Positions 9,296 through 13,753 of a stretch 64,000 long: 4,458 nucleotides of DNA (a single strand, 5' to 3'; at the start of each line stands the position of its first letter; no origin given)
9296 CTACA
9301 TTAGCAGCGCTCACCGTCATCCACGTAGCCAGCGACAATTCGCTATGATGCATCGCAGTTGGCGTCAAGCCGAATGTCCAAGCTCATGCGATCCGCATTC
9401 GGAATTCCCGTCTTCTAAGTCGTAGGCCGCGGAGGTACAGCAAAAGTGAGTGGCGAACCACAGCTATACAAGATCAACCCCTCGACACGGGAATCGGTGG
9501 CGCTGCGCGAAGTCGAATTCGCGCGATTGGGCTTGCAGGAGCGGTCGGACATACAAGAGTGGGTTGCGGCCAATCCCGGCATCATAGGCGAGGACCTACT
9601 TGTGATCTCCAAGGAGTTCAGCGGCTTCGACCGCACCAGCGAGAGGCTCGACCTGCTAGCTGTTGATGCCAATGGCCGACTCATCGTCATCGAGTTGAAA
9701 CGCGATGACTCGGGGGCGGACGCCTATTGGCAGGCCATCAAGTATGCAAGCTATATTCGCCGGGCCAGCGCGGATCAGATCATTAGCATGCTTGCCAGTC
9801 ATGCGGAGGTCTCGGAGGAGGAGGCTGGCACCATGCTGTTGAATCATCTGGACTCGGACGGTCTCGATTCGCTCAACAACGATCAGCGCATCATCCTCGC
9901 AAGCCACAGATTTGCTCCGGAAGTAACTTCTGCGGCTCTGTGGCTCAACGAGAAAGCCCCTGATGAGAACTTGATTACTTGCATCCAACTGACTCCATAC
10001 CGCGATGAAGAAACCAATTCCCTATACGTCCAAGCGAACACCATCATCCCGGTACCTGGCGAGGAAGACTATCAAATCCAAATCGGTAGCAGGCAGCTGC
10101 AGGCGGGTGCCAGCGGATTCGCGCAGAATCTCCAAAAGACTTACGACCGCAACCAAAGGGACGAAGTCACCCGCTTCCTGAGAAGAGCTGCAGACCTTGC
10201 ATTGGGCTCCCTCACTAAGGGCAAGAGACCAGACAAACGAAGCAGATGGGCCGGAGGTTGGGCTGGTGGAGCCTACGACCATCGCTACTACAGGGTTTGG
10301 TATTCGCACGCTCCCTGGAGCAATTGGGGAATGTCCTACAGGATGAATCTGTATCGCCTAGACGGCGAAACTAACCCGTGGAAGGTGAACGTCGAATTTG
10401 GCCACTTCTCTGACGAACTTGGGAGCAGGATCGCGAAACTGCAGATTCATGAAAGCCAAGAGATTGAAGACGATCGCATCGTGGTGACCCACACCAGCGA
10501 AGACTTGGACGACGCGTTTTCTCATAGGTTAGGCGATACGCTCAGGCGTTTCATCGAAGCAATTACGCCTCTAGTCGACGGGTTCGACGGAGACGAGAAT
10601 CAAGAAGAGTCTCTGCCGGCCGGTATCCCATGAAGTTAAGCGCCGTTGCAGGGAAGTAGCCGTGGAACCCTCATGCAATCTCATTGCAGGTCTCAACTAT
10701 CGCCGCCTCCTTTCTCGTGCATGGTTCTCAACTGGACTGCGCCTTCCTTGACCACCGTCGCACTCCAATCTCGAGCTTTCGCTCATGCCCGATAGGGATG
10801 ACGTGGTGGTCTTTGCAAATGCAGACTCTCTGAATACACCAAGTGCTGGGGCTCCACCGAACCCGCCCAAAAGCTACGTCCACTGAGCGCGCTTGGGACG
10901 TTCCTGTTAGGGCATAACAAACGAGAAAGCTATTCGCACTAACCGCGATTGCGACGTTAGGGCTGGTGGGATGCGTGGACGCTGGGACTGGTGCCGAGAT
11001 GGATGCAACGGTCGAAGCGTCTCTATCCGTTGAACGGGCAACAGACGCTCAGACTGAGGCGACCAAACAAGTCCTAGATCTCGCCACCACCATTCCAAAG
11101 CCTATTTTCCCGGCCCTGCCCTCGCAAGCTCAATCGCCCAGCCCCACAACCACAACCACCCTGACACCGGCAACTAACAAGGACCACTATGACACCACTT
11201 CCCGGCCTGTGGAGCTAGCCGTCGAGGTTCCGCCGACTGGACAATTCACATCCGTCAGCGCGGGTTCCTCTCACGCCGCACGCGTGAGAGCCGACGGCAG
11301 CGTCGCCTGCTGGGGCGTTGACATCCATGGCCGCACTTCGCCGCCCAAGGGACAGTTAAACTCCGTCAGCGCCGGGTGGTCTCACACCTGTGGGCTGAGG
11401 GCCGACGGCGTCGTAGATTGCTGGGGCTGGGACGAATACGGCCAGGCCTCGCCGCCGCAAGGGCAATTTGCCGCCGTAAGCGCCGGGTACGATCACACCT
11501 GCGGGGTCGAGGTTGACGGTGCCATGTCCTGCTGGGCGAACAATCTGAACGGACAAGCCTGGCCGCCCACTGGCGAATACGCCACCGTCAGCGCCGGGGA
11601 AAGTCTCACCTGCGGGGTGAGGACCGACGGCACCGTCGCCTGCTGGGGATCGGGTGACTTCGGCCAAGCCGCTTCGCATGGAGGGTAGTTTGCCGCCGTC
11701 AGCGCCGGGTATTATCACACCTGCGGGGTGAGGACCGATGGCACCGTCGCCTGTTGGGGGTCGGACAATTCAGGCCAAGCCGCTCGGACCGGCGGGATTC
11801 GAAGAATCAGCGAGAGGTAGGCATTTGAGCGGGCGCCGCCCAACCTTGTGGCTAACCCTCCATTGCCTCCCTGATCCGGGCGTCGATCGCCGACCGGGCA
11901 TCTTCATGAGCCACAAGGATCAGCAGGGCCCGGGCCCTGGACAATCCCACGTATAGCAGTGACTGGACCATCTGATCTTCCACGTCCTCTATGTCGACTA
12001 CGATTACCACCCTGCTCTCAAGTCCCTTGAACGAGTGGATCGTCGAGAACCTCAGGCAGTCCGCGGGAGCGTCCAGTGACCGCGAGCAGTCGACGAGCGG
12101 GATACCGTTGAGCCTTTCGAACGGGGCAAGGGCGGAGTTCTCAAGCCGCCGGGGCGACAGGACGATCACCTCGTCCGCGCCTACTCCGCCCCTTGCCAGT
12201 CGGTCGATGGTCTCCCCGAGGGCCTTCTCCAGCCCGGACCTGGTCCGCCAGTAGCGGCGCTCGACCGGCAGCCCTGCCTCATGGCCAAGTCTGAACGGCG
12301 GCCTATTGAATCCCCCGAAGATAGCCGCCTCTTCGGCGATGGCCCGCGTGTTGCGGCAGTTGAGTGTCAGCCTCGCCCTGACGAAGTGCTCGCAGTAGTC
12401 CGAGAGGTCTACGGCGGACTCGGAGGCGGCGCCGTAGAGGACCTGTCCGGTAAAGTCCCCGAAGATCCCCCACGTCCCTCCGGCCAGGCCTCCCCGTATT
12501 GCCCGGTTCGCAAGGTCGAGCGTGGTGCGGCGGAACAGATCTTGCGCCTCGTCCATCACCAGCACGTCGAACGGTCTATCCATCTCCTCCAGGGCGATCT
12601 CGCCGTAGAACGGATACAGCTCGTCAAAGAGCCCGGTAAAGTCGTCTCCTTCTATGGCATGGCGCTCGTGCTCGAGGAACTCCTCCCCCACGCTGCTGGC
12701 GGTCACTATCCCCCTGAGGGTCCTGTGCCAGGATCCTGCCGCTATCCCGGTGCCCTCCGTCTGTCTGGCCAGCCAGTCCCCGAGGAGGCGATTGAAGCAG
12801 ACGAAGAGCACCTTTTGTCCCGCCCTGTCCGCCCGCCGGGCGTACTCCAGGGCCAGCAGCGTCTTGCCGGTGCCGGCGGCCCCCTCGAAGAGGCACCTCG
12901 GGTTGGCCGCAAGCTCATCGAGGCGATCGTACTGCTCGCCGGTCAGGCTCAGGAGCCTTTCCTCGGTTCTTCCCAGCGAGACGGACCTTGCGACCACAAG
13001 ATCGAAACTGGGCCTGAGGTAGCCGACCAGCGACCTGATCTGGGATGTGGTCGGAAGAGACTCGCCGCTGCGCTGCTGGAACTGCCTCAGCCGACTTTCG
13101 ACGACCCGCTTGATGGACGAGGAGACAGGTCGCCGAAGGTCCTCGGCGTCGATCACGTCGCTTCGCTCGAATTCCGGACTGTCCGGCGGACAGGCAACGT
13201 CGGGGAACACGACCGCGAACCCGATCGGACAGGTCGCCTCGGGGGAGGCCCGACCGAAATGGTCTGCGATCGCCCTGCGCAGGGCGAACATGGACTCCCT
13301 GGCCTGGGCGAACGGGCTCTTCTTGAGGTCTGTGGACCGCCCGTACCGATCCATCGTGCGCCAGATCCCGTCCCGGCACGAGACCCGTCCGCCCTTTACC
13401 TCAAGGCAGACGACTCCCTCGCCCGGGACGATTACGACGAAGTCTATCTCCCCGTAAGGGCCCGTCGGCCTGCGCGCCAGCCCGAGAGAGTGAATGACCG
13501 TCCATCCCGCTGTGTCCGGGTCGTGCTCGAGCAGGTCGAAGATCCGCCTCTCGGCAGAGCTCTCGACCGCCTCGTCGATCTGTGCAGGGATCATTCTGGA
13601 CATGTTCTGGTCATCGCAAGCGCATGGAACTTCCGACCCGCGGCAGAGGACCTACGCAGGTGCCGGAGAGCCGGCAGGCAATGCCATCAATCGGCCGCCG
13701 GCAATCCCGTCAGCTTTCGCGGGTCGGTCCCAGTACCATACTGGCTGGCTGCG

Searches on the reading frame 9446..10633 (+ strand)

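Call 64: search_protein_families(library=pfam, proteins=[window:9446-10633:+], max_evalue=0.00001)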
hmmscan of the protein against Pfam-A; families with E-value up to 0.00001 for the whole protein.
window:9446-10633:+ (395 aa): 1 family
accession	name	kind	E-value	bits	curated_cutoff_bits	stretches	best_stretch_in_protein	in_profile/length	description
PF01939.22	NucS_C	-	2.1e-07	31.4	24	1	34-119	3-86/124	Endonuclease NucS C-terminal domain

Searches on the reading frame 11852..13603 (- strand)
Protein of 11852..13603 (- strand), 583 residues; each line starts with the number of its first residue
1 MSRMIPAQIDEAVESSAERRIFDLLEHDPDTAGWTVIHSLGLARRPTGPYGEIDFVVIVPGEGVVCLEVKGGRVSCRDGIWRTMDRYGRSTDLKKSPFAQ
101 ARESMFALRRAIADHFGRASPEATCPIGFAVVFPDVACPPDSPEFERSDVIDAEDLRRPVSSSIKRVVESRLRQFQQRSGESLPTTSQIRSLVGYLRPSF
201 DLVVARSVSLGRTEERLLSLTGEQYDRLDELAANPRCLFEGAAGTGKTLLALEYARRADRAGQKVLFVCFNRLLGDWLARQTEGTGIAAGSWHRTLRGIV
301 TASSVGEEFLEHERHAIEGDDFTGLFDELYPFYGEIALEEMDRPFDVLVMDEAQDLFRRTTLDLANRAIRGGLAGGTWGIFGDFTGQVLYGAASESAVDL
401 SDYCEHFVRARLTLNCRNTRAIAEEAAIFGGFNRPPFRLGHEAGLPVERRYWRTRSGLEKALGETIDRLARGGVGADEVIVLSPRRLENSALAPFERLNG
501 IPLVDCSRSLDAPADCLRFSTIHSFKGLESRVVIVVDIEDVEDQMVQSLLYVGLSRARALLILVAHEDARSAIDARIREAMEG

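Call 20: find_encoding_contigs(protein=window:11852-13603:-, flank=10000, max_places=5)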
Protein window:11852-13603:- (583 aa): no gene with exactly this product is on record in the collection.

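Call 64: search_protein_families(library=pfam, proteins=[window:11852-13603:-], max_evalue=0.00001)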
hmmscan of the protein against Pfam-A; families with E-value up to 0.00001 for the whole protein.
window:11852-13603:- (583 aa): 4 families
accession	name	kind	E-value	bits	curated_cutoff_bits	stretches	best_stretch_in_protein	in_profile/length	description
PF08378.17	NERD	-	7.1e-12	46.3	22.1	1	16-133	4-110/111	Nuclease-related domain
PF13538.12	UvrD_C_2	-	3e-10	40.2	27.4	1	518-564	3-52/52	UvrD-like helicase C-terminal domain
PF09848.15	SLFN-g3_helicase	-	1.9e-06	27.8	24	1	237-360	4-95/354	Schlafen group 3, DNA/RNA helicase domain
PF04851.21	ResIII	-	5.6e-06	26.8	22.5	0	233-282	22-73/164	Type III restriction enzyme, res subunit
